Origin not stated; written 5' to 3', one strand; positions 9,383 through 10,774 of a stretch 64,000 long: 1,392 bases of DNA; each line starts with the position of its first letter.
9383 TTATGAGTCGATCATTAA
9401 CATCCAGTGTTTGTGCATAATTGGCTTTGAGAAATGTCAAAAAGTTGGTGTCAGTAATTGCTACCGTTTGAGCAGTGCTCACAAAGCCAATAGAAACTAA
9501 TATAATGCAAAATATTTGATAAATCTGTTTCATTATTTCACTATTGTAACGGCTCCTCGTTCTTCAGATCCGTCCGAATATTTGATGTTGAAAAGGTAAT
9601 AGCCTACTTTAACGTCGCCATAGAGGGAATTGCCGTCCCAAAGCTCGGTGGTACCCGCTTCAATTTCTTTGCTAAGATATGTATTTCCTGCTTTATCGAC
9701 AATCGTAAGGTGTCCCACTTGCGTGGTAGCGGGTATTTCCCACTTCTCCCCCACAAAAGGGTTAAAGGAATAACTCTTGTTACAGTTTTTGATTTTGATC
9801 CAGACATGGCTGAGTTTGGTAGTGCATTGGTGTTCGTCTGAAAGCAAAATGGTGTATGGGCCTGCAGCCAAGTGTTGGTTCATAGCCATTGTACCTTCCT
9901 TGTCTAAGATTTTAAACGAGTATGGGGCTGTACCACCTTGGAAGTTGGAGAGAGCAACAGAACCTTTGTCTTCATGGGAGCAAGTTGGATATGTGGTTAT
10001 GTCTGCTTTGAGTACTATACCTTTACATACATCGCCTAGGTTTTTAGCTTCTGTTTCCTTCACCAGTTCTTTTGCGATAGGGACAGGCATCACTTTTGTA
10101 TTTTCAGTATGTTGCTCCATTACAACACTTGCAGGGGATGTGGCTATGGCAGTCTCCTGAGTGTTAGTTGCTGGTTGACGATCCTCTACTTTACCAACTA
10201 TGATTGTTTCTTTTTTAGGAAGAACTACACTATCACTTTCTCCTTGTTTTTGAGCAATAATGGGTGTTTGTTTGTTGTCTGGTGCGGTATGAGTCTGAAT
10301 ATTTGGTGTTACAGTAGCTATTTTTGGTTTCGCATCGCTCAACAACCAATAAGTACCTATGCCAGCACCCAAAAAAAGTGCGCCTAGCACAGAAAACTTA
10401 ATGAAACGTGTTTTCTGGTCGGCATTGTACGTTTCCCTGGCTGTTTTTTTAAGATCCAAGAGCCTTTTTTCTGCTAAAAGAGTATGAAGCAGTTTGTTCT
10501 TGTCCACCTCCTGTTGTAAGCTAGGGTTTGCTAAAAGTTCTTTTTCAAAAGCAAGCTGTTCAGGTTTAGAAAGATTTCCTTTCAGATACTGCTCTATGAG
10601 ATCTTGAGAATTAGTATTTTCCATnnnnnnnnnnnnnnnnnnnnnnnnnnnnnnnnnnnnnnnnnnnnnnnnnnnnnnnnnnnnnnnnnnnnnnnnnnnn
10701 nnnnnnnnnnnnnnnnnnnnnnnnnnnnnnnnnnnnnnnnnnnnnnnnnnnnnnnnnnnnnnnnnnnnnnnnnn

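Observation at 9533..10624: Inner-membrane anti-sigma-like protein whose extracytoplasmic end is a T9SS type-B sorting domain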

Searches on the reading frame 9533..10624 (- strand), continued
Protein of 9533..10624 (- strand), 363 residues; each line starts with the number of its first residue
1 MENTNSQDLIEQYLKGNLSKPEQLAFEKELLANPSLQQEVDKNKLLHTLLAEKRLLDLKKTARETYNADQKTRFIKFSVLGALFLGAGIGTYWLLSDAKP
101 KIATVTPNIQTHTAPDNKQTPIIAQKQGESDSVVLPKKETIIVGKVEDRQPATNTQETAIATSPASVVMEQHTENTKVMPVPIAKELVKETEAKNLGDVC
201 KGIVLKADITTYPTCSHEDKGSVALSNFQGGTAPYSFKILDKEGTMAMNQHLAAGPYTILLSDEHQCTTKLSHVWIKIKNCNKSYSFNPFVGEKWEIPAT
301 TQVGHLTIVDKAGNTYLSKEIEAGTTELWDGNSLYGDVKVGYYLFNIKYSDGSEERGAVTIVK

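Call 35: find_encoding_contigs(protein=P0003, flank=6000, max_places=3)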
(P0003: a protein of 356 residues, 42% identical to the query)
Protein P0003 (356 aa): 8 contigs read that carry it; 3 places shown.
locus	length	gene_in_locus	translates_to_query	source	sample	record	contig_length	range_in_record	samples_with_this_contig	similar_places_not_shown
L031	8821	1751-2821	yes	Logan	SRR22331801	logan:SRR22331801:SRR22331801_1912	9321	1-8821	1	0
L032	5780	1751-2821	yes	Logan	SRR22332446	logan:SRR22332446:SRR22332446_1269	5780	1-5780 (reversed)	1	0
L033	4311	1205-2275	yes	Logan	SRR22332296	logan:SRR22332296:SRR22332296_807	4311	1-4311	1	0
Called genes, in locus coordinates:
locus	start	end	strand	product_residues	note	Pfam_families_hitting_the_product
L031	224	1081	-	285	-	PF11751:PorP_SprF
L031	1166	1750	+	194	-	-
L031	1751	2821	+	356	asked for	-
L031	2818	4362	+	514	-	PF23598:LRR_14, PF12799:LRR_4 (weak), PF14580:LRR_9 (faint), PF13895:Ig_2, PF13927:Ig_3, PF13585:CHU_C (faint)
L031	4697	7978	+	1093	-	PF00801:PKD (faint), PF03629:SASA, PF17957:Big_7, PF16990:CBM_35, PF17957:Big_7, PF16990:CBM_35, PF18962:Por_Secre_tail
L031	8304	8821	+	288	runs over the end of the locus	PF02749:QRPTase_N, PF01729:QRPTase_C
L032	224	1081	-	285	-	PF11751:PorP_SprF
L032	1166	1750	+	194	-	-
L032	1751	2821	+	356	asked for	-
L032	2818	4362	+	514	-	PF23598:LRR_14, PF12799:LRR_4 (weak), PF14580:LRR_9 (faint), PF13895:Ig_2, PF13927:Ig_3, PF13585:CHU_C (faint)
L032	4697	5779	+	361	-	?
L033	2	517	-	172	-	?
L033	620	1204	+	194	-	-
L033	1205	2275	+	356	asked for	-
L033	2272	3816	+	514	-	PF23598:LRR_14, PF12799:LRR_4 (weak), PF14580:LRR_9 (faint), PF13895:Ig_2, PF13927:Ig_3, PF13585:CHU_C (faint)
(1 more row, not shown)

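Call 36: find_encoding_contigs(protein=P0008, flank=6000, max_places=3)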
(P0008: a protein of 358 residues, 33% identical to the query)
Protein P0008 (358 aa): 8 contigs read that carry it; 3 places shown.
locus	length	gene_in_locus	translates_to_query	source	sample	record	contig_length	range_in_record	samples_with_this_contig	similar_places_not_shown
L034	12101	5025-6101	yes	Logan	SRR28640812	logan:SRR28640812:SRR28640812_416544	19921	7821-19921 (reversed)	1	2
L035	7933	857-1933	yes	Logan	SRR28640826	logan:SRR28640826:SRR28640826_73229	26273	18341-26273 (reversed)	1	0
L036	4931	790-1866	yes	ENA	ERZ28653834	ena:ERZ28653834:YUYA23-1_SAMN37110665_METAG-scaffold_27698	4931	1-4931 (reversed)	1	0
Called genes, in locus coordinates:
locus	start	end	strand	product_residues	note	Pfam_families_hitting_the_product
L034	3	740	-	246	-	?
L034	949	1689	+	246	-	PF00989:PAS (faint), PF13188:PAS_8 (faint), PF13426:PAS_9 (faint), PF08448:PAS_4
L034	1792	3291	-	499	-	PF22842:Pel9A-like_beta_helix, PF18962:Por_Secre_tail (weak)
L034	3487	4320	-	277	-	PF11751:PorP_SprF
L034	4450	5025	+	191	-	PF04542:Sigma70_r2 (weak)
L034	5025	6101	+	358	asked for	PF13585:CHU_C (weak)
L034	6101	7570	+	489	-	PF13855:LRR_8 (faint), PF12799:LRR_4 (weak)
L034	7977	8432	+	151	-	PF07606:DUF1569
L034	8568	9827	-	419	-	PF00150:Cellulase, PF18962:Por_Secre_tail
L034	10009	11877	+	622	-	PF07696:7TMR-DISMED2, PF07695:7TMR-DISM_7TM, PF12760:Zn_ribbon_IS1595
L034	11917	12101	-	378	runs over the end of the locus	PF21751:DACNV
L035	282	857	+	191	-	PF04542:Sigma70_r2 (weak)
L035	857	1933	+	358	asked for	PF13585:CHU_C (weak)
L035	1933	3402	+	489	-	PF13855:LRR_8 (faint), PF12799:LRR_4 (weak)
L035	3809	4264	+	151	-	PF07606:DUF1569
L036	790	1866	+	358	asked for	PF13585:CHU_C (weak)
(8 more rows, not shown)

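Call 37: find_encoding_contigs(protein=P0007, flank=6000, max_places=2)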
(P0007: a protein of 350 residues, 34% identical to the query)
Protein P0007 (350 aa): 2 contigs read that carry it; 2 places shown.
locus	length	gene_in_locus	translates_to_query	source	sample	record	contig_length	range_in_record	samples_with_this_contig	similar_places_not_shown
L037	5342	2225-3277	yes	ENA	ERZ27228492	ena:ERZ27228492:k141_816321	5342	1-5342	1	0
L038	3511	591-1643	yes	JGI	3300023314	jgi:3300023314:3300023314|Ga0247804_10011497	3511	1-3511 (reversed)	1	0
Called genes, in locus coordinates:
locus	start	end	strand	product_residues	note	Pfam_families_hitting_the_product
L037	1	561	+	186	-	?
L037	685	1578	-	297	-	PF11751:PorP_SprF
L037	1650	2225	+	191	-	-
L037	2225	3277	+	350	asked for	PF13585:CHU_C (weak)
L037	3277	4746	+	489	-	PF13855:LRR_8 (faint), PF23952:LRR_EndoS (weak), PF00560:LRR_1 (faint), PF12799:LRR_4 (weak)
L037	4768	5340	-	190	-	?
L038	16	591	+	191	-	-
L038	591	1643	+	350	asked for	PF13585:CHU_C (weak)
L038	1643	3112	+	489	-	PF13855:LRR_8 (faint), PF23952:LRR_EndoS (weak), PF00560:LRR_1 (faint), PF12799:LRR_4 (weak)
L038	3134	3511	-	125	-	?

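Call 62: find_related_loci(query=A1, collection=metagenome_contigs, flank=4000)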
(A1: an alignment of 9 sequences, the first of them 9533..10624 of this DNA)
Query A1 (363 aa) in metagenome_contigs; peptide patterns used: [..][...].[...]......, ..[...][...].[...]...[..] (x = any residue, [..] = any of these).
112 stretches matched a pattern; 22 encode a relative of the query (tblastn E <= 1e-3); 22 distinct loci.
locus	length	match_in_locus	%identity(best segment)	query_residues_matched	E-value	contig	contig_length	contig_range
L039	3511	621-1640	34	10-363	3e-59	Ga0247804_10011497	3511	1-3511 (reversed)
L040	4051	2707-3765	30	2-363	1e-47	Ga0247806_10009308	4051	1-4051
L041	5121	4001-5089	31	1-363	2e-44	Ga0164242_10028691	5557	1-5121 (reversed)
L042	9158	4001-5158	28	5-362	1e-37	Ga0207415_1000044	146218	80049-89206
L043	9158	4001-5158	27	5-362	1e-33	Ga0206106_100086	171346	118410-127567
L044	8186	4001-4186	35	220-279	2e-7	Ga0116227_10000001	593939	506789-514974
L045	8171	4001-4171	40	213-267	2e-7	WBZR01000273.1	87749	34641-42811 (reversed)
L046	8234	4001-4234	29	201-277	1e-6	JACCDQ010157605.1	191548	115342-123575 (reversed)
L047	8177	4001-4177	40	215-272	7e-6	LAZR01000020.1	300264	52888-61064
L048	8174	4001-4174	32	215-271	9e-6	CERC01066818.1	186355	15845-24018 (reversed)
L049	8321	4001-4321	29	187-272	1e-5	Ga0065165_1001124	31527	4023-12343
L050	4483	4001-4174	32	215-271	1e-5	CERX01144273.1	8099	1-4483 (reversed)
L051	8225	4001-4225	28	203-272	2e-5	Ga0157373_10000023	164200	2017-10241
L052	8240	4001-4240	25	201-279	2e-5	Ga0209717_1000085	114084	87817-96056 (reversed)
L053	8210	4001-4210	31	220-288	2e-5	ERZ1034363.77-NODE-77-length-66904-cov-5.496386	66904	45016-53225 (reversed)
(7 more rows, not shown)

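Call 74: search_protein_families(library=pfam, proteins=[P0011, L042:3998-5164:+, L041:4001-5092:+, L042:5161-6777:+], max_evalue=0.01)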
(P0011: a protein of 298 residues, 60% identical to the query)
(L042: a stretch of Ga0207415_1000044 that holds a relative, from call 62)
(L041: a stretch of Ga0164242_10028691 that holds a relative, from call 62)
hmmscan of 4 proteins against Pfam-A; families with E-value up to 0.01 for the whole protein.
P0011 (298 aa): 0 families

L042:3998-5164:+ (388 aa): 4 families
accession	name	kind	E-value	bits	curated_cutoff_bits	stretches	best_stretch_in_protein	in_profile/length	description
PF13573.12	SprB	-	1.2e-07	31.7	28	1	239-267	8-35/37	SprB repeat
PF18962.6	Por_Secre_tail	-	0.0055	17.4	27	0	241-292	23-67/75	Secretion system C-terminal sorting domain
PF13585.12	CHU_C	-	0.0062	17.1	27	0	330-384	30-84/86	CHU_C Type IX secretion signal domain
PF13490.11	zf-HC2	-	0.0071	16.9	22.2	0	10-29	7-26/35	Putative zinc-finger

L041:4001-5092:+ (363 aa): 2 families
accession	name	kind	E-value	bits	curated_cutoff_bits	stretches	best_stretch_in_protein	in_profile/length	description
PF13573.12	SprB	-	5.1e-06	26.5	28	1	212-240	6-33/37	SprB repeat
PF13585.12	CHU_C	-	1.9e-05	25.2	27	1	304-352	29-77/86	CHU_C Type IX secretion signal domain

L042:5161-6777:+ (538 aa): 8 families
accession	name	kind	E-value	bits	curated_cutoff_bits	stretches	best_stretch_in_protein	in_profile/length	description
PF12799.13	LRR_4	-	1.5e-16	60.5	27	2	125-158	3-40/44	Leucine Rich repeats (2 copies)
PF13855.12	LRR_8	-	1.8e-09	37.7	27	1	103-157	3-61/61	Leucine rich repeat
PF23952.1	LRR_EndoS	-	5.8e-05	23.7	27.9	0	56-149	22-107/116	Endo-beta-N-acetylglucosaminidase EndoS LRR domain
PF00560.39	LRR_1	-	7.4e-05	22.6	20.6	0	80-92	1-13/23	Leucine Rich Repeat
PF23211.1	LRR_LRWD1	-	9.8e-05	22.6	28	0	163-224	38-99/190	Leucine-rich repeat and WD repeat-containing protein 1, LRR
PF14580.12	LRR_9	-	0.0012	18.8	30.5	0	106-179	47-125/175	Leucine-rich repeat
PF23598.1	LRR_14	-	0.003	16.8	40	0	106-238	52-194/353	Leucine-rich repeat region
PF13516.12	LRR_6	-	0.0051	17.2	23.4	0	80-97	4-21/24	Leucine Rich repeat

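Call 75: search_protein_families(library=ncbifam, proteins=[P0011, L042:3998-5164:+, L041:4001-5092:+, L040:2701-3768:+, L001:5995-7062:+, L003:2436-3515:+], max_evalue=0.1)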
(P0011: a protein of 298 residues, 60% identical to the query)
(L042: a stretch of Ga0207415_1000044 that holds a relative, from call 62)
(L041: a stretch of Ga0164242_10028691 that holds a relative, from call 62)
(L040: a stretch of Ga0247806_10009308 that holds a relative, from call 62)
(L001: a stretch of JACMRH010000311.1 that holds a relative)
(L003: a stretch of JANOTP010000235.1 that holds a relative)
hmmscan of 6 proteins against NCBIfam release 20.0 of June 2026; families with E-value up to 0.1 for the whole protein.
P0011 (298 aa): 2 families
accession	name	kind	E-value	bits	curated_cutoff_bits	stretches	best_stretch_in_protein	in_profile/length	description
NF052375.1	antisigma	equivalog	0.0048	16.9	100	1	9-40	2-33/217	anti-sigma factor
TIGR03926.1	T7_EssB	equivalog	0.014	14.3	229.75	1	16-102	161-246/377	type VII secretion protein EssB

L042:3998-5164:+ (388 aa): 1 family
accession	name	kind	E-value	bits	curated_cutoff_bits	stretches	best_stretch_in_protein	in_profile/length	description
TIGR04131.1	Bac_Flav_CTERM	domain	0.015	15.5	35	1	329-386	29-83/85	T9SS type B sorting domain-containing protein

L041:4001-5092:+ (363 aa): 3 families
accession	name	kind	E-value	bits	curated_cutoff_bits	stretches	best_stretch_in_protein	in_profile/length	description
TIGR04131.1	Bac_Flav_CTERM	domain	0.0058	16.8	35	1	301-361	26-83/85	T9SS type B sorting domain-containing protein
NF038127.1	FDP_fam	subfamily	0.038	14.4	29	0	240-263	83-107/150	DVUA0089 family protein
NF007850.1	PRK10559.1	equivalog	0.092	11.8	400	0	139-173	40-74/303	p-hydroxybenzoic acid efflux pump subunit AaeA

L040:2701-3768:+ (355 aa): 0 families

L001:5995-7062:+ (355 aa): 0 families

L003:2436-3515:+ (359 aa): 1 family
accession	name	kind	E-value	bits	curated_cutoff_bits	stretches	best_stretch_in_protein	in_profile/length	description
TIGR04131.1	Bac_Flav_CTERM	domain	0.00036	20.6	35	1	295-359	24-85/85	T9SS type B sorting domain-containing protein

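Call 86: find_encoding_contigs(protein=P0001, flank=1000, max_places=4)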
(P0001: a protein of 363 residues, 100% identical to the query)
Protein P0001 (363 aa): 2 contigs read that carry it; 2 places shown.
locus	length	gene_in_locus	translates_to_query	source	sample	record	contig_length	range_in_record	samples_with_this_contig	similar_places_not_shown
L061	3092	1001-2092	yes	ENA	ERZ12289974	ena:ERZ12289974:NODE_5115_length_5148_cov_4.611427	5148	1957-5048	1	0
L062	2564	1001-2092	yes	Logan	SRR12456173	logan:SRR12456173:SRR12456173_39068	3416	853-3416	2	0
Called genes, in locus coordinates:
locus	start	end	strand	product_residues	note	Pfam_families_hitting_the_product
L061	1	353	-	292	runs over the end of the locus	PF11751:PorP_SprF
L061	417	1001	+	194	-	-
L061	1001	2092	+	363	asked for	-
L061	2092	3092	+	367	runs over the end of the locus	?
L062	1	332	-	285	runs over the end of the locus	PF11751:PorP_SprF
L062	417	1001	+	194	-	-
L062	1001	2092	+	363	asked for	-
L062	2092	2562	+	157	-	?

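Call 87: find_encoding_contigs(protein=P0009, flank=5000, max_places=2)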
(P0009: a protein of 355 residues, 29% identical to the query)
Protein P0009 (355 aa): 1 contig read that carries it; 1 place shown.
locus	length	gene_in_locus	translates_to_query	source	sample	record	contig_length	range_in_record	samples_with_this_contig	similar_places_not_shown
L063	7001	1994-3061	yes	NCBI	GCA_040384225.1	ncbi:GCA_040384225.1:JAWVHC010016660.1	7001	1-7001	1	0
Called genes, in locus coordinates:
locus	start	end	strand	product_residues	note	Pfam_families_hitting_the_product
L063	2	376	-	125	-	?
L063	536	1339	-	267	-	-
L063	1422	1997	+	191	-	PF04542:Sigma70_r2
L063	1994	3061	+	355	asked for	PF13573:SprB (weak)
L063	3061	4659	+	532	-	PF12799:LRR_4 (faint)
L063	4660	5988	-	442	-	-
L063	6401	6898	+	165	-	-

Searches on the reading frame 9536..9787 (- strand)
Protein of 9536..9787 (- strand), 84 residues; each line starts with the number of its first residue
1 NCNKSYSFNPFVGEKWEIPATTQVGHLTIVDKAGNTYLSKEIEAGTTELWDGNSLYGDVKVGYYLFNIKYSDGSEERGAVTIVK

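Call 61: find_homologous_proteins(query=A5, max_evalue=0.001)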
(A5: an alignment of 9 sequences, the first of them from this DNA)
Query A5 (9 sequences): 61 candidates shared short words with the query, none scored E <= 0.001.
